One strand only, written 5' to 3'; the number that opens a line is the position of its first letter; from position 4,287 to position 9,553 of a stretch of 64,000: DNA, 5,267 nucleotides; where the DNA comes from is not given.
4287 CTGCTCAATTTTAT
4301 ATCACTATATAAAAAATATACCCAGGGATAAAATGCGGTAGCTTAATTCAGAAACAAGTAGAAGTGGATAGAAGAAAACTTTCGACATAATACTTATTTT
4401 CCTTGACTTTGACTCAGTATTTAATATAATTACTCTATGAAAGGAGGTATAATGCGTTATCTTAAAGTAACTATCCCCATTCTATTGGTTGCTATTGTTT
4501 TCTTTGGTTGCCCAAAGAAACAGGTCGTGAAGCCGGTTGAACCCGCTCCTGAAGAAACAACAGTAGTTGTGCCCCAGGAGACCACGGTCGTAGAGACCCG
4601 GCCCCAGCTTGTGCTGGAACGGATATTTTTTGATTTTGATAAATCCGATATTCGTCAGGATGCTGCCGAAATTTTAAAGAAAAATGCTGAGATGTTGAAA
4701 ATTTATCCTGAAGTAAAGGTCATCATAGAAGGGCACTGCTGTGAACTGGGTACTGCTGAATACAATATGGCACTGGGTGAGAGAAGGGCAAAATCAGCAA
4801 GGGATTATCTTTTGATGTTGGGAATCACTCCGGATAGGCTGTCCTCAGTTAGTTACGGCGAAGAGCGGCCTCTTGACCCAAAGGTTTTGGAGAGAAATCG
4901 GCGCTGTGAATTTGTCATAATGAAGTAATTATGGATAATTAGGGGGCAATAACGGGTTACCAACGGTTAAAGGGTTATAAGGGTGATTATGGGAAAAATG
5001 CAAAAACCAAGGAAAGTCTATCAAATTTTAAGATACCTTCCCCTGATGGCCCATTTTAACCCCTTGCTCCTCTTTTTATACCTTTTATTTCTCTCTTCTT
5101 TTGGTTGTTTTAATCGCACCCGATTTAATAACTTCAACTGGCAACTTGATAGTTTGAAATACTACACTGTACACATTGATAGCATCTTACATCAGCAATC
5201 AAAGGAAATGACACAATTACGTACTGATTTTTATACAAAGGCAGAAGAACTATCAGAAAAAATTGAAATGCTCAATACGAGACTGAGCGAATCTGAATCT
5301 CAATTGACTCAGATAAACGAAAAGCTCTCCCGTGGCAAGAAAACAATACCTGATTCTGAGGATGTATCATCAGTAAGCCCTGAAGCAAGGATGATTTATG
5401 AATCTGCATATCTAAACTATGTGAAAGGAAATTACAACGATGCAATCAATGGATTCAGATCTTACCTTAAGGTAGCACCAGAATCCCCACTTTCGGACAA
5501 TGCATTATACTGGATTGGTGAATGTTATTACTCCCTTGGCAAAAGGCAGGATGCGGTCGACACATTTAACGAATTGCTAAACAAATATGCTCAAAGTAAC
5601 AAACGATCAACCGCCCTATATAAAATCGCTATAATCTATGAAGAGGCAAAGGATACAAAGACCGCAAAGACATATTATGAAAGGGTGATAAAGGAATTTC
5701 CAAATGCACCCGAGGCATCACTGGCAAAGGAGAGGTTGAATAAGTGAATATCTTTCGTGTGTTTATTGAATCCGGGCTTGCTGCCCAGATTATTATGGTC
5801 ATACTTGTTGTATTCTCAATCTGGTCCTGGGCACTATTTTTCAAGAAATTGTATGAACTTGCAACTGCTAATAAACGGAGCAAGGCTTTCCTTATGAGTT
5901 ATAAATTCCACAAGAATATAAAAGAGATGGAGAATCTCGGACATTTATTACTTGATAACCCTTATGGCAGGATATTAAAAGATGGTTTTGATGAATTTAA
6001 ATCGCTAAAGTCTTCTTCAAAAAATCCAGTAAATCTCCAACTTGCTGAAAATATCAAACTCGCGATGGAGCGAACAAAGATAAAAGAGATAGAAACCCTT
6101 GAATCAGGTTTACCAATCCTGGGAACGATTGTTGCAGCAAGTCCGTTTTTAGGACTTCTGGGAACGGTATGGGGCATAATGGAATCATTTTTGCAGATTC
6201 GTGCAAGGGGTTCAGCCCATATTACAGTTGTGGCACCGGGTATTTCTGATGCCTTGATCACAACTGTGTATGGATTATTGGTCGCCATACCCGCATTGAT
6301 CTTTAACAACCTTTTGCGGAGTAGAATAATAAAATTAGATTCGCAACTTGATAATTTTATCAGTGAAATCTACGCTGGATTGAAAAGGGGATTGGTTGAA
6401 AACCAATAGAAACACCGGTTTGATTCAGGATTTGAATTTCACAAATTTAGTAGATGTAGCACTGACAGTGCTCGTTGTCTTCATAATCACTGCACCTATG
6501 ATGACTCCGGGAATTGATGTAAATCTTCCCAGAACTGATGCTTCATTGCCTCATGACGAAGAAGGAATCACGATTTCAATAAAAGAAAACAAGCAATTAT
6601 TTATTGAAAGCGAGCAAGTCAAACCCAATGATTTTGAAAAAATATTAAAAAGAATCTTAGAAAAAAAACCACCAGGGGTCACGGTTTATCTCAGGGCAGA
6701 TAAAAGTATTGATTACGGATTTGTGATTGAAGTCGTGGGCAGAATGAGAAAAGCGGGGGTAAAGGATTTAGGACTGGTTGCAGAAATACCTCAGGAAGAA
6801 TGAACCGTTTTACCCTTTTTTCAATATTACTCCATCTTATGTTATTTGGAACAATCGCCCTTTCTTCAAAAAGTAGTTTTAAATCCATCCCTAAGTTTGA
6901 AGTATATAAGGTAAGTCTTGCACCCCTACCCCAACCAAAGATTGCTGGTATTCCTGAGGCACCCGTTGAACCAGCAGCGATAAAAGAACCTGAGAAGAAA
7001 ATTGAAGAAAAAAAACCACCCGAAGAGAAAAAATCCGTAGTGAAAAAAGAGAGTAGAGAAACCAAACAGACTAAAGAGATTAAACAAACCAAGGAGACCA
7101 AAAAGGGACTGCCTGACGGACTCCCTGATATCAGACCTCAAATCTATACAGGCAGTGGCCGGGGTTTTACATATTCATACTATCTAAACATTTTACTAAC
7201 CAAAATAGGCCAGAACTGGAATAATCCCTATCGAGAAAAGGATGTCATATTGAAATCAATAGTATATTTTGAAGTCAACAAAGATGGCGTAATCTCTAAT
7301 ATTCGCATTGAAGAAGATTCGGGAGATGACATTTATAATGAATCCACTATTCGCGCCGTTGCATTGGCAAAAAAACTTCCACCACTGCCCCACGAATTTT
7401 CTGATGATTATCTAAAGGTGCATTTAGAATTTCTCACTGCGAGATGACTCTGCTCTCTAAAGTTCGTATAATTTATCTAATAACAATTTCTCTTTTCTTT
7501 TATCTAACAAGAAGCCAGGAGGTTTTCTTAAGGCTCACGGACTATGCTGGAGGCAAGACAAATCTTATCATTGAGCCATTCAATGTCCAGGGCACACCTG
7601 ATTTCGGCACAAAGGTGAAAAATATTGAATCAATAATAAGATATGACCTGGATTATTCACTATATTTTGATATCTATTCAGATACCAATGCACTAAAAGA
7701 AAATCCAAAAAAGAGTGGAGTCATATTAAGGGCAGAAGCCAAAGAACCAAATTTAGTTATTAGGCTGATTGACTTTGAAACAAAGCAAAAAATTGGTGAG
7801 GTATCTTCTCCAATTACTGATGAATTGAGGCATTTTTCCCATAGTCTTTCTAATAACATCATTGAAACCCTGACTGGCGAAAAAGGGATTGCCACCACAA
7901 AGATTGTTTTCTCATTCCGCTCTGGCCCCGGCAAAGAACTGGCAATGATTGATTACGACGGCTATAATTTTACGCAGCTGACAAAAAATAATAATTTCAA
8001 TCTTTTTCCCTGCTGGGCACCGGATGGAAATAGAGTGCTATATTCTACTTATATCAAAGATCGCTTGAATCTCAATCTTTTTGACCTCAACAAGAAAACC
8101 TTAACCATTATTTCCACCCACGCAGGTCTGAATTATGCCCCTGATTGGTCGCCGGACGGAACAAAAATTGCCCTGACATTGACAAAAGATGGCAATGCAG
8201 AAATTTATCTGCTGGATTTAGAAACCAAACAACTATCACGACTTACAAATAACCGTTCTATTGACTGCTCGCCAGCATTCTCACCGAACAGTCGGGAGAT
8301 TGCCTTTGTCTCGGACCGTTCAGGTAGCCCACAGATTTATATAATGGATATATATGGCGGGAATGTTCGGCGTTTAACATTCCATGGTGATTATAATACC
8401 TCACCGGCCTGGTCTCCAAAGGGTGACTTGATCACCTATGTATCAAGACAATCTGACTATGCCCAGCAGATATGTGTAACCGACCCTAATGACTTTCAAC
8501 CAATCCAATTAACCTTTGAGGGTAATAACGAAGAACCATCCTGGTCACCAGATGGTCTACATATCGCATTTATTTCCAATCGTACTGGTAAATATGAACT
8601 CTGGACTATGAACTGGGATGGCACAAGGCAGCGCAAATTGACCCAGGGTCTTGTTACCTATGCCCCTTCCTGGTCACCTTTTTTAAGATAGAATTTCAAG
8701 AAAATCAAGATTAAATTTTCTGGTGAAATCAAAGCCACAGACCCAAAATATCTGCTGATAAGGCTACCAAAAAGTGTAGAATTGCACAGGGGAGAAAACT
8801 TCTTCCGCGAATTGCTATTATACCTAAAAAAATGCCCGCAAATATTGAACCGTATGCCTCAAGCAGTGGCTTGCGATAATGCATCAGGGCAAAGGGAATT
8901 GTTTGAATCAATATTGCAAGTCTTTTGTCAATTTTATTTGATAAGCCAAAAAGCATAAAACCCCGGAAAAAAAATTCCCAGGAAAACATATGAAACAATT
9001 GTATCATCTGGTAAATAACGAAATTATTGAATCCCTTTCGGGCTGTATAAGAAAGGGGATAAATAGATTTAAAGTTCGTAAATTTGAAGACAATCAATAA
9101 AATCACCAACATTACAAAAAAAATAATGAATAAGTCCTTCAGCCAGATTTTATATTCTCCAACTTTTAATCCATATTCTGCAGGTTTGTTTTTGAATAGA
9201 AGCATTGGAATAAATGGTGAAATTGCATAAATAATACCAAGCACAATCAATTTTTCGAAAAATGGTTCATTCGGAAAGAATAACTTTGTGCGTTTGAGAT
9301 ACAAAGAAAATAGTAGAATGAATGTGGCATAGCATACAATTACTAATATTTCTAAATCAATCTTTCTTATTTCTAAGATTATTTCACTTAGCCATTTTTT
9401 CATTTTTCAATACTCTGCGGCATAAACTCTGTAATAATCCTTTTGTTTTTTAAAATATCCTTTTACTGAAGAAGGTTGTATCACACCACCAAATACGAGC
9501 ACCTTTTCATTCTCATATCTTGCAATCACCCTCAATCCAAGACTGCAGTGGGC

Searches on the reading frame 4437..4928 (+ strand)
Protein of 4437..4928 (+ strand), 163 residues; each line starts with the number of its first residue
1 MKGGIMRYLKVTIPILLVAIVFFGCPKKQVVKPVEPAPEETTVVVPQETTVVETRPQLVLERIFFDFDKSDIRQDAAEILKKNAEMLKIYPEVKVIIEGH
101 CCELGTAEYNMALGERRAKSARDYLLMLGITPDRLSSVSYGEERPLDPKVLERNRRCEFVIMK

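Call 54: find_encoding_contigs(protein=window:4437-4928:+, flank=10000, max_places=2)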
Protein window:4437-4928:+ (163 aa): no gene with exactly this product is on record in the collection.

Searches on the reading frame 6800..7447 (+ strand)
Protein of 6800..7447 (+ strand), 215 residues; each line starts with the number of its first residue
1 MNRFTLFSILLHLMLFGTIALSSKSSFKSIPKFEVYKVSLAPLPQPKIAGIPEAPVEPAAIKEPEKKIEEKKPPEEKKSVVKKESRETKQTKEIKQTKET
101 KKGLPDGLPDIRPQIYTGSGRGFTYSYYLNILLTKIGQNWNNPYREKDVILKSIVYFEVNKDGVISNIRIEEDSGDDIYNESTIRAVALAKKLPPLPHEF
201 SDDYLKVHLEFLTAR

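Call 19: search_protein_families(library=pfam, proteins=[window:6800-7447:+])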
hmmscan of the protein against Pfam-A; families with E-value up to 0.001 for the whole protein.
window:6800-7447:+ (215 aa): 2 families
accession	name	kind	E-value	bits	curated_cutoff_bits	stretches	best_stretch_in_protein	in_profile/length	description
PF13103.11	TonB_2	-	3.7e-12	46.6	22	1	126-201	2-75/85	TonB C terminal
PF03544.19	TonB_C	-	0.00015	22.6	24.6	1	154-207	19-71/79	Gram-negative bacterial TonB protein C-terminal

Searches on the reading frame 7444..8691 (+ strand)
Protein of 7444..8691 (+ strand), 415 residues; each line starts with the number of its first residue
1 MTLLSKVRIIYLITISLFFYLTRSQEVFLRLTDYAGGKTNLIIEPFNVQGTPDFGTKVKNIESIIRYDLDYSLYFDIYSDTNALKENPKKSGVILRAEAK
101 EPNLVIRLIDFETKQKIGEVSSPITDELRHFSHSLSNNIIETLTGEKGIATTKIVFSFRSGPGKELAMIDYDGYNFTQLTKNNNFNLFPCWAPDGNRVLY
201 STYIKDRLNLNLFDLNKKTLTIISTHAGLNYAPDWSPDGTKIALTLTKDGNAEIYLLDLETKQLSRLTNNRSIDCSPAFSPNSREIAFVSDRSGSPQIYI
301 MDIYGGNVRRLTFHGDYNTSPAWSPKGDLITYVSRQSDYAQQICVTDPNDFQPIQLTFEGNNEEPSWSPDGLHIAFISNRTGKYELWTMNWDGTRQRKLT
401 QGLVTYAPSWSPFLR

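Call 19: search_protein_families(library=pfam, proteins=[window:7444-8691:+])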
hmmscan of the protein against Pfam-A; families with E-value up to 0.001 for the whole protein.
window:7444-8691:+ (415 aa): 6 families
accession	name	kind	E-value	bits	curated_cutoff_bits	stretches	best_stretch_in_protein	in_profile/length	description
PF07676.18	PD40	-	2.1e-40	136.3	20.9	4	357-387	6-37/38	WD40-like Beta Propeller Repeat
PF00930.27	DPPIV_N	-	9.2e-12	44.8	22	1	250-315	21-82/354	Dipeptidyl peptidase IV (DPP IV) N-terminal region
PF25174.1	Beta-prop_THOC3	-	7.5e-10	38.7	305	1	190-334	53-190/272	THOC3 beta-propeller domain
PF14583.12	Pectate_lyase22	-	1.2e-08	34.6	30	0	225-271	33-79/386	Oligogalacturonate lyase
PF10647.15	Gmad1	-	4.4e-06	27.2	20.5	0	359-412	22-74/251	Lipoprotein LpqB beta-propeller domain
PF25460.1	Beta-prop_Aladin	-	0.00017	21.3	171.1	0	319-412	114-204/340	Aladin seven-bladed propeller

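Call 55: find_encoding_contigs(protein=window:7444-8691:+, flank=10000, max_places=2)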
Protein window:7444-8691:+ (415 aa): 2 contigs read that carry it; 2 places shown.
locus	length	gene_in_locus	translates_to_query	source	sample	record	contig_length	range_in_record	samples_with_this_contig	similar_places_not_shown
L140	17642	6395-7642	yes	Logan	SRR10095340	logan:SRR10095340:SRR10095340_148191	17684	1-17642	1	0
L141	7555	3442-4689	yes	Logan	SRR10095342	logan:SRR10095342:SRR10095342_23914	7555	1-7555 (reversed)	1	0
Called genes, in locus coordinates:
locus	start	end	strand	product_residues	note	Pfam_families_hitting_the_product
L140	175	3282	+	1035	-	PF13424:TPR_12 (faint), PF00211:Guanylate_cyc, PF13191:AAA_16, PF00515:TPR_1 (faint), PF07719:TPR_2 (faint), PF13181:TPR_8 (faint)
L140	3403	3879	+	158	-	PF00691:OmpA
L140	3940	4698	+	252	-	PF13181:TPR_8 (faint), PF13428:TPR_14 (faint), PF13525:YfiO (faint), PF00515:TPR_1 (faint), PF13432:TPR_16 (weak), PF13174:TPR_6, PF13424:TPR_12 (weak), PF13174:TPR_6, +4 more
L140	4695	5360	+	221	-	PF01618:MotA_ExbB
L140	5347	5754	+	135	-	PF02472:ExbD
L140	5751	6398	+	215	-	PF13103:TonB_2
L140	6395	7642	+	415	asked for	PF00930:DPPIV_N (faint), PF26550:Tricorn_2nd, PF25174:Beta-prop_THOC3 (weak), PF26549:Tricorn_N, PF07676:PD40, PF26550:Tricorn_2nd (weak), PF26549:Tricorn_N (weak), PF07676:PD40, +3 more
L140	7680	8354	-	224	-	PF02517:Rce1-like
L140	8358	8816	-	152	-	-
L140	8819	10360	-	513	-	-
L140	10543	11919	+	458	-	PF00753:Lactamase_B, PF12706:Lactamase_B_2 (weak), PF16661:Lactamase_B_6, PF10996:Beta-Casp, PF07521:RMMBL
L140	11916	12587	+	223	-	PF00072:Response_reg, PF00486:Trans_reg_C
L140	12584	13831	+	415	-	PF00512:HisKA, PF02518:HATPase_c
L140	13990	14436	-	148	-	PF18962:Por_Secre_tail, PF13860:FlgD_ig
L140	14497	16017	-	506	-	-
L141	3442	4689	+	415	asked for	PF00930:DPPIV_N (faint), PF26550:Tricorn_2nd, PF25174:Beta-prop_THOC3 (weak), PF26549:Tricorn_N, PF07676:PD40, PF26550:Tricorn_2nd (weak), PF26549:Tricorn_N (weak), PF07676:PD40, +3 more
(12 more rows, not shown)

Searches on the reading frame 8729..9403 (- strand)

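Call 19: search_protein_families(library=pfam, proteins=[window:8729-9403:-])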
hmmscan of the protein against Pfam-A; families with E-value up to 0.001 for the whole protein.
window:8729-9403:- (224 aa): 1 family
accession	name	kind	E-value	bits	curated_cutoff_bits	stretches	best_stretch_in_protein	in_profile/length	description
PF02517.21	Rce1-like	-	2.7e-11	44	22.4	1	133-213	10-90/93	Type II CAAX prenyl endopeptidase Rce1-like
